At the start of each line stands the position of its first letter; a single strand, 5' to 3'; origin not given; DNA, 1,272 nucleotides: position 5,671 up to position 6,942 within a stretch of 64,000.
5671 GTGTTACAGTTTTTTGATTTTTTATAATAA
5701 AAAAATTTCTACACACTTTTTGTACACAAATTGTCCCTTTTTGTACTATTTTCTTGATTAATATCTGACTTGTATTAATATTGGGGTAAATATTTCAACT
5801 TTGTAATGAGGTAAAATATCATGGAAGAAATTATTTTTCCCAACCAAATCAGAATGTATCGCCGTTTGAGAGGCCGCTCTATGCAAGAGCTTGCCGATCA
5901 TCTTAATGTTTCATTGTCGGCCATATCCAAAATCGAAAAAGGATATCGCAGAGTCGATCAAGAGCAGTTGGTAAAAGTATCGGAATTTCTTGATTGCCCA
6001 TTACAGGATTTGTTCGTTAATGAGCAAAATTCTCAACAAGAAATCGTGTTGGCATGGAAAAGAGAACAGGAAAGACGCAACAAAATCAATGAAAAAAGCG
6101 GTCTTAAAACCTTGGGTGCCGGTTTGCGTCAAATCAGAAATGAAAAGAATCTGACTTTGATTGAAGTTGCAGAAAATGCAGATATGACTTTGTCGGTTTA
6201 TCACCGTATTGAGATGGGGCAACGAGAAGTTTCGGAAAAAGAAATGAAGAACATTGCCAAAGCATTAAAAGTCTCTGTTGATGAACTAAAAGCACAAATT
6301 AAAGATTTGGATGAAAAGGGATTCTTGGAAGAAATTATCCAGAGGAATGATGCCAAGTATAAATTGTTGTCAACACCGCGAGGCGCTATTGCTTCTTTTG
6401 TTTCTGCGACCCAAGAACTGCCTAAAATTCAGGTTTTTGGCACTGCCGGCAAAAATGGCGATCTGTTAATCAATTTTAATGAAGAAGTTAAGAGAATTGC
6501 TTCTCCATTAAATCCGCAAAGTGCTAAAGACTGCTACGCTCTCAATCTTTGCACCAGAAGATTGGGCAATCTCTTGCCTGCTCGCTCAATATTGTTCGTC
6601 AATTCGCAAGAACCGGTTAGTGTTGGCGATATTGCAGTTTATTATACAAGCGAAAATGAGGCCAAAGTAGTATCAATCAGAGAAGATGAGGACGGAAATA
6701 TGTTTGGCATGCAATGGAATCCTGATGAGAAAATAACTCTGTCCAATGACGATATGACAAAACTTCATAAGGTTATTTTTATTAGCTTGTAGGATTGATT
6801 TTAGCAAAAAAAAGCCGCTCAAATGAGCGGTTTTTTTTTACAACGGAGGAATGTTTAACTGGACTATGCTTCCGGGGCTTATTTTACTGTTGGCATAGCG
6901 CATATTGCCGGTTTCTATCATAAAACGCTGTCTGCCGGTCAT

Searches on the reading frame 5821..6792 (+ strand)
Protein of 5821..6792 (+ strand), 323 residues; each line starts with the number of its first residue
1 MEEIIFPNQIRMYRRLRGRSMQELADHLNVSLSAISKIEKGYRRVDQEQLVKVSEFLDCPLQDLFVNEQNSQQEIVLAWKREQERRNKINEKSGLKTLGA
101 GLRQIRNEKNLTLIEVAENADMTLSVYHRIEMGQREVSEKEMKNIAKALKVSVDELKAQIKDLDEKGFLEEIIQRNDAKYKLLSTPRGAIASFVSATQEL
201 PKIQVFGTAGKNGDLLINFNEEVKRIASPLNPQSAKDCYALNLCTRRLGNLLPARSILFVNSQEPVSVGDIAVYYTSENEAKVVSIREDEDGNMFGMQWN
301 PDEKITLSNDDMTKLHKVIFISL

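Call 11: search_protein_families(library=pfam, proteins=[window:5821-6792:+], max_evalue=0.01)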
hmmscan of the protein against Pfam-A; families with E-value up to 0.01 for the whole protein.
window:5821-6792:+ (323 aa): 12 families
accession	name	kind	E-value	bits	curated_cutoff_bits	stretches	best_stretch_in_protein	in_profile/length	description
PF01381.28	HTH_3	-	4.5e-29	100.7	23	2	10-64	1-55/55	Helix-turn-helix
PF13560.12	HTH_31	-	1.2e-17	64.4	27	2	98-157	2-62/64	Helix-turn-helix domain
PF12844.13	HTH_19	-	5.2e-13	49.1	30.2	2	102-158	4-60/64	Helix-turn-helix domain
PF13443.12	HTH_26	-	6.9e-10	39.5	22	1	10-66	2-59/63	Cro/C1-type HTH DNA-binding domain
PF04545.22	Sigma70_r4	-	9.1e-06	25.5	24.1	1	12-40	15-42/50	Sigma-70, region 4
PF13413.12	HTH_25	-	7.5e-05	22.9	24.6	0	11-41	3-33/62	Helix-turn-helix domain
PF08279.18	HTH_11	-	8e-05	22.9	25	0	12-37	8-34/55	HTH domain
PF13412.12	HTH_24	-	0.00046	20.1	21.9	0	20-37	19-36/48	Winged helix-turn-helix DNA-binding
PF07022.19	Phage_CI_repr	-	0.00057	20.6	22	1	12-69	6-62/65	Bacteriophage CI repressor helix-turn-helix domain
PF09177.16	STX6_10_61_N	-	0.0015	19.4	29.4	1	115-197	9-91/99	Syntaxin 6/10/61, N-terminal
PF25051.1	WHD_MCM8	-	0.0029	18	26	0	137-181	36-77/80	MCM8 winged helix domain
PF12840.13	HTH_20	-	0.0041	17.5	27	0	7-36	4-36/51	Helix-turn-helix domain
